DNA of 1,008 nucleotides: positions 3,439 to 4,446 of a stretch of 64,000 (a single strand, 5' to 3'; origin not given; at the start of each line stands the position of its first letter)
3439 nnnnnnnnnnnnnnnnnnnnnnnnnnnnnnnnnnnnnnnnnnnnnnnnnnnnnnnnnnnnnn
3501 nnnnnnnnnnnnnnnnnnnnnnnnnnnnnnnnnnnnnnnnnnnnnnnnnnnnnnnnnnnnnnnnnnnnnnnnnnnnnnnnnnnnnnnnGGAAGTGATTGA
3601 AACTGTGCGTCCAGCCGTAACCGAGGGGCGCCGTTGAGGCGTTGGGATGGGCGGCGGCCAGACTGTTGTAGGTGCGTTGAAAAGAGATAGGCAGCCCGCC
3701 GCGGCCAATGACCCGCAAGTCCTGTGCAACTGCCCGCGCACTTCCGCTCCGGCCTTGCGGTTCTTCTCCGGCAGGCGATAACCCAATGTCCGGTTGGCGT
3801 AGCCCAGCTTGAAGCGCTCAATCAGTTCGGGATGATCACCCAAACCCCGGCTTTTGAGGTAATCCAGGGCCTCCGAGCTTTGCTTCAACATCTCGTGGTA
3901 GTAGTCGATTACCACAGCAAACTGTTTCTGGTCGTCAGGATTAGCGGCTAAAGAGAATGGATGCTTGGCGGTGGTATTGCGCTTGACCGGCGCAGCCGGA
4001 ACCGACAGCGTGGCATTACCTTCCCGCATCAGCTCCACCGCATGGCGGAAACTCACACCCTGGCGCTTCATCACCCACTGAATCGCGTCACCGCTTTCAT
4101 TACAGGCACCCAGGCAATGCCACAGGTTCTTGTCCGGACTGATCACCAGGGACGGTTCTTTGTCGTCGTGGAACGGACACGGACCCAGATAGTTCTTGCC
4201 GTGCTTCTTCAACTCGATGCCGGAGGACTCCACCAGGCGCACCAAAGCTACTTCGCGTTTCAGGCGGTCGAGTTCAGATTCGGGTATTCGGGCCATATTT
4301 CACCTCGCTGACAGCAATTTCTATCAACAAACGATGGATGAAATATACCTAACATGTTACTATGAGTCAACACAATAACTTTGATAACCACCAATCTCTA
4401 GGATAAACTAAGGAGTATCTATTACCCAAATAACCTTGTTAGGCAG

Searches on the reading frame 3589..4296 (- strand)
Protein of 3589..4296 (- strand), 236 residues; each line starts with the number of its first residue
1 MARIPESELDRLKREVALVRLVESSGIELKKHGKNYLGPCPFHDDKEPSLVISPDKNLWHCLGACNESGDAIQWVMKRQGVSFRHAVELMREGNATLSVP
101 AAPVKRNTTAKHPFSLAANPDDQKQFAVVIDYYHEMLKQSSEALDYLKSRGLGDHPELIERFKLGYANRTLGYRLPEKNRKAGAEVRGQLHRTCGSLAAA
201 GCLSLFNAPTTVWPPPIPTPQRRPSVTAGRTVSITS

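Call 58: search_protein_families(library=pfam, proteins=[window:3589-4296:-], max_evalue=0.001)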
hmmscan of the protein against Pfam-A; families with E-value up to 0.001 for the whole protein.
window:3589-4296:- (236 aa): 2 families
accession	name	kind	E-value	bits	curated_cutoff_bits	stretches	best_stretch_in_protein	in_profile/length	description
PF01807.25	Zn_ribbon_DnaG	-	2.4e-24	85.4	24.9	1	5-90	2-85/98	CHC2 zinc finger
PF08275.17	DNAG_N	-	7.9e-05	23.2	26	1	132-170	1-39/128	DNA primase catalytic core, N-terminal domain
